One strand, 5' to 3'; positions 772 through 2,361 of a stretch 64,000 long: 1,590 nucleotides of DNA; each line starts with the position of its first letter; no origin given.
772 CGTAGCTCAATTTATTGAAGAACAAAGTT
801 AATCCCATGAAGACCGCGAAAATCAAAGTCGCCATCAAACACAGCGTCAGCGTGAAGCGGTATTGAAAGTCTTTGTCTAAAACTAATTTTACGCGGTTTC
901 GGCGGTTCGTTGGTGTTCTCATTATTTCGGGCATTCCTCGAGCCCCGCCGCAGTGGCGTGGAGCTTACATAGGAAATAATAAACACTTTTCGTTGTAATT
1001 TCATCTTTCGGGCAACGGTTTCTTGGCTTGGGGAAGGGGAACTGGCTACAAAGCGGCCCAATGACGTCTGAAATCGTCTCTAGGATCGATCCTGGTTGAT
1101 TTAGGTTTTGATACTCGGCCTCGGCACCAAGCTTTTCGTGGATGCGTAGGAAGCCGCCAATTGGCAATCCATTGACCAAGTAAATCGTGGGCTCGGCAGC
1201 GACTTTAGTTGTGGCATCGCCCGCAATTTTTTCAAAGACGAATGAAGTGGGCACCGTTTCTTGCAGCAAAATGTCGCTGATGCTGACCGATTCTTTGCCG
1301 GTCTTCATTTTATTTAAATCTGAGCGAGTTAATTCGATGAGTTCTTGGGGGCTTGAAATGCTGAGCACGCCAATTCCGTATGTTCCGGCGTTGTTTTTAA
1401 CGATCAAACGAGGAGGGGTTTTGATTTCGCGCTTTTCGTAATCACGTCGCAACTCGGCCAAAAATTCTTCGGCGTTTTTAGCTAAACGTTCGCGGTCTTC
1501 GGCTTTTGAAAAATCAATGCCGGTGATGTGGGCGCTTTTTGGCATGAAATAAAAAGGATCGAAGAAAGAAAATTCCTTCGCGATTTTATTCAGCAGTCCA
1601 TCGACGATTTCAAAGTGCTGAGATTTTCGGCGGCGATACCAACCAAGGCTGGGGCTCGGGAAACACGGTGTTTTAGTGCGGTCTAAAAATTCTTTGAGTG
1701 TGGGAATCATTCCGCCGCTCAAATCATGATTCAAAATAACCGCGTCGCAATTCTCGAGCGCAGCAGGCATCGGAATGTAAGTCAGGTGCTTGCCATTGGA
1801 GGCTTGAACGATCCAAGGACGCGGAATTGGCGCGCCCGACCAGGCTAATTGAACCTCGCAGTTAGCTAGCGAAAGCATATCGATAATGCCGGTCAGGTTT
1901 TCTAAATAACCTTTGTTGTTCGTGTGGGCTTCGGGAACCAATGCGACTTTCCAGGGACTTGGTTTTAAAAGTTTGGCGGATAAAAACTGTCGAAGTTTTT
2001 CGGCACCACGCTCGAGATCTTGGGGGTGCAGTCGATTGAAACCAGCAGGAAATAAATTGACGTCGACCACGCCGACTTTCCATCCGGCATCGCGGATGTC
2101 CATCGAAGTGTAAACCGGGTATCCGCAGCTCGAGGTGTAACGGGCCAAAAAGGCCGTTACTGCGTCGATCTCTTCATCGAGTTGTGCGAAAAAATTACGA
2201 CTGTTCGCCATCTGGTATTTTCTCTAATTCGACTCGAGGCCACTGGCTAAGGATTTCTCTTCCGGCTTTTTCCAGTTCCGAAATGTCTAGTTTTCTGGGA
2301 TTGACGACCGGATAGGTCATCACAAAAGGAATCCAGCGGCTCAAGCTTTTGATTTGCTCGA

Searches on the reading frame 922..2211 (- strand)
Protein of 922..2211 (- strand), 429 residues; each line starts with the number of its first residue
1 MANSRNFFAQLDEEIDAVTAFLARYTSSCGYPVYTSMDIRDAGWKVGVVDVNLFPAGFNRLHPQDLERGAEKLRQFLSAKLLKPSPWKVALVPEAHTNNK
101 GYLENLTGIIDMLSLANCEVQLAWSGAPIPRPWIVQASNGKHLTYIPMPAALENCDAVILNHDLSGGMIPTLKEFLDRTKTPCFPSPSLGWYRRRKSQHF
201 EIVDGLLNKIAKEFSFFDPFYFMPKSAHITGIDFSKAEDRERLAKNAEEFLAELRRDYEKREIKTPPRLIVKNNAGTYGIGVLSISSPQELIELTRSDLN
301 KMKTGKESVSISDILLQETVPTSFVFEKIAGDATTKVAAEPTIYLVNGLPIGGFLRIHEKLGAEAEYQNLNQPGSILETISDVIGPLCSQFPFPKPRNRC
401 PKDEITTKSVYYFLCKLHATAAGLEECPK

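Call 83: find_encoding_contigs(protein=window:922-2211:-, flank=10000, max_places=2)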
Protein window:922-2211:- (429 aa): 3 contigs read that carry it; 1 place shown.
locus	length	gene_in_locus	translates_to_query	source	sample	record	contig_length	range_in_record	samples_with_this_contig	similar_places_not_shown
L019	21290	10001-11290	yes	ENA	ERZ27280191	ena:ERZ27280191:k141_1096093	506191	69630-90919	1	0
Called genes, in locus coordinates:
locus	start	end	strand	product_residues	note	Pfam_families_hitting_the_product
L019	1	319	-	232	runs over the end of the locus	PF06175:MiaE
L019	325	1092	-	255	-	-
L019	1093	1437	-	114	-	-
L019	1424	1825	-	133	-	PF02561:FliS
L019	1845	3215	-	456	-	PF02465:FliD_N, PF07195:FliD_C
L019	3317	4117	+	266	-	PF00106:adh_short, PF13561:adh_short_C2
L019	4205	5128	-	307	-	PF01435:Peptidase_M48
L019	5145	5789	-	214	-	PF13419:HAD_2, PF00702:Hydrolase, PF13242:Hydrolase_like (weak)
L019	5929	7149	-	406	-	-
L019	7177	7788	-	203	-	PF13036:LpoB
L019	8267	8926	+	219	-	PF02374:ArsA_ATPase (faint)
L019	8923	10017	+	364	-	PF01656:CbiA, PF02374:ArsA_ATPase, PF13614:AAA_31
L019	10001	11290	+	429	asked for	PF08886:GshA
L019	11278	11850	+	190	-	PF00672:HAMP (weak)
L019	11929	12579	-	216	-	PF07879:PHB_acc_N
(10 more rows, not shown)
